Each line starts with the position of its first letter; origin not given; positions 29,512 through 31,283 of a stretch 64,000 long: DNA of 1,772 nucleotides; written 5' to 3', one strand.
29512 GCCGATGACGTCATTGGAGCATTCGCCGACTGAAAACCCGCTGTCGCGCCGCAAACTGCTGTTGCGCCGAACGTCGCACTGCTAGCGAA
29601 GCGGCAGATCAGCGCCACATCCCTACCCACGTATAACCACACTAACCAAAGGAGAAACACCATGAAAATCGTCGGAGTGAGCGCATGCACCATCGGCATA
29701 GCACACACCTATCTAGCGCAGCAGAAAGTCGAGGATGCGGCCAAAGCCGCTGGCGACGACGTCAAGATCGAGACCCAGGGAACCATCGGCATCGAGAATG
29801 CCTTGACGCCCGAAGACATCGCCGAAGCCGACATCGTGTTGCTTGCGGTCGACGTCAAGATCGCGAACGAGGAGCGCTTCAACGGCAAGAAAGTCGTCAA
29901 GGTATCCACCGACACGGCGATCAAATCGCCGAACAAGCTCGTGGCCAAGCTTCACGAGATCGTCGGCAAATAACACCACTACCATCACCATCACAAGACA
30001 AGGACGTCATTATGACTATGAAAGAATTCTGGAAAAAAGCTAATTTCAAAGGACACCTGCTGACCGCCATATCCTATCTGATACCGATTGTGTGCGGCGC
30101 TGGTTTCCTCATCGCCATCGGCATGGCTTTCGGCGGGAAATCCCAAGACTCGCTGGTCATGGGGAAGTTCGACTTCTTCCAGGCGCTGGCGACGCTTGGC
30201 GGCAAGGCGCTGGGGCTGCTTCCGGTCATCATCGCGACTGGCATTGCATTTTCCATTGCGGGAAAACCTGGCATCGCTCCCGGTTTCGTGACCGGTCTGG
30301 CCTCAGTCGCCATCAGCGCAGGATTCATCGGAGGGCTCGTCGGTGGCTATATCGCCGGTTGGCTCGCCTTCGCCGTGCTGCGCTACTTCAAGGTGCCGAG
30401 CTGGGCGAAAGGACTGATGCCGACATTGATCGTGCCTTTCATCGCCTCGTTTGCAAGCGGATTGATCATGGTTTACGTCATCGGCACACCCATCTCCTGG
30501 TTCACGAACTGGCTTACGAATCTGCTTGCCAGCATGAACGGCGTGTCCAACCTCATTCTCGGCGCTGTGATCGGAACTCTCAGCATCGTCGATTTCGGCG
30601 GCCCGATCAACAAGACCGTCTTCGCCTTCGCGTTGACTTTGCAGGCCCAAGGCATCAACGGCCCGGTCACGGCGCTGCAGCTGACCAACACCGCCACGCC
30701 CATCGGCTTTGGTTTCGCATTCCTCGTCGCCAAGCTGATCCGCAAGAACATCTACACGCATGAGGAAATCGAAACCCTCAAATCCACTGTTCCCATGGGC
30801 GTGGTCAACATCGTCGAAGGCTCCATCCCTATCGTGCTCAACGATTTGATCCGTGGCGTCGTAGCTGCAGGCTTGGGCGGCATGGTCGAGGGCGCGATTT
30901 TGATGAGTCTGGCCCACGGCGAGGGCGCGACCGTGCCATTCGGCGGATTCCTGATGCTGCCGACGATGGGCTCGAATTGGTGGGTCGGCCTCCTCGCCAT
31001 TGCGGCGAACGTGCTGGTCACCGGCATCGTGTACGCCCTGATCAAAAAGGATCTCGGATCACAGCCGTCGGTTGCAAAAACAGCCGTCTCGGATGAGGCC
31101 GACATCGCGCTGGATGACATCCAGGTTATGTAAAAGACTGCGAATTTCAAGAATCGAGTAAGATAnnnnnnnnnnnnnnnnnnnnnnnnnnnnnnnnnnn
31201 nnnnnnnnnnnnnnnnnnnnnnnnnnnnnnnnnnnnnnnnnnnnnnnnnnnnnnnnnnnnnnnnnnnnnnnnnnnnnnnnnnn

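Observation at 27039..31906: Complete PTS-AlsE operon: candidate D-allulose (psicose) utilisation system in a Bifidobacterium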

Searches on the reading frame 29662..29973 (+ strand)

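Call 3: search_protein_families(library=pfam, proteins=[window:29662-29973:+])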
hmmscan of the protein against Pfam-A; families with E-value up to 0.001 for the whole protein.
window:29662-29973:+ (103 aa): 2 families
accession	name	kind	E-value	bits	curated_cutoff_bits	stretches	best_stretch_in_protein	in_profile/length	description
PF02302.22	PTS_IIB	-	9.9e-20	71.4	23.6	1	6-95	3-89/90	PTS system, Lactose/Cellobiose specific IIB subunit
PF25554.1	PTS_EIIB_BC_N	-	8.1e-08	32.8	27.4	1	1-96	1-80/88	PTS system fructose specific EIIB'BC N-terminal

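Call 4: search_protein_families(library=ncbifam, proteins=[window:29662-29973:+])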
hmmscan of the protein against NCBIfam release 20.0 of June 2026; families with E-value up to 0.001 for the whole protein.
window:29662-29973:+ (103 aa): 6 families
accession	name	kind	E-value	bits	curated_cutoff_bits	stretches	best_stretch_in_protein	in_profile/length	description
NF007783.0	PRK10474.1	equivalog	1.8e-33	115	135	1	1-100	2-101/106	PTS fructose-like transporter subunit IIB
TIGR00829.1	FRU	subfamily_domain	8.8e-30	102.9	76.85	1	4-88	1-85/85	fructose PTS transporter subunit IIB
NF007747.0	PRK10427.1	equivalog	2.3e-26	92.2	153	1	2-101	4-103/114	PTS fructose-like transporter subunit IIB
NF008493.0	PRK11404.1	equivalog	9.2e-24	83.9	806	1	1-99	5-105/483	PTS fructose-like transporter subunit IIBC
NF007984.0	PRK10712.1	equivalog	3.8e-21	75.2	793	1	2-90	105-192/563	PTS fructose transporter subunit IIBC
NF007293.0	PRK09765.1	equivalog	4.3e-21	75.1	763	1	3-96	167-260/639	PTS 2-O-a-mannosyl-D-glycerate transporter subunit IIABC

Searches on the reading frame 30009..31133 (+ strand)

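Call 3: search_protein_families(library=pfam, proteins=[window:30009-31133:+])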
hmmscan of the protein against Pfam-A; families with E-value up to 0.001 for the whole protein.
window:30009-31133:+ (374 aa): 1 family
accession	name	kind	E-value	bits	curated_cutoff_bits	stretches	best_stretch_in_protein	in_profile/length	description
PF02378.23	PTS_EIIC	-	1.4e-07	31.4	30.7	1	20-280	3-310/319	Phosphotransferase system, EIIC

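Call 4: search_protein_families(library=ncbifam, proteins=[window:30009-31133:+])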
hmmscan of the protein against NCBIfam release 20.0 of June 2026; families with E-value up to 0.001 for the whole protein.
window:30009-31133:+ (374 aa): 5 families
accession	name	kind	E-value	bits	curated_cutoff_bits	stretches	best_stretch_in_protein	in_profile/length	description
NF007984.0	PRK10712.1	equivalog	9e-60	202.7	793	1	12-348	225-554/563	PTS fructose transporter subunit IIBC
TIGR01427.1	PTS_IIC_fructo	subfamily_domain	1.2e-57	195.8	157.55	1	10-346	12-346/346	fructose-specific PTS transporter subunit EIIC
NF007787.0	PRK10478.1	equivalog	1.8e-52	178.5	426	1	12-369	10-357/359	PTS fructose transporter subunit EIIC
NF007293.0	PRK09765.1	equivalog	9.4e-50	169.8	763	1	10-345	284-614/639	PTS 2-O-a-mannosyl-D-glycerate transporter subunit IIABC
NF008493.0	PRK11404.1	equivalog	9.9e-21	73.9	806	1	13-331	128-449/483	PTS fructose-like transporter subunit IIBC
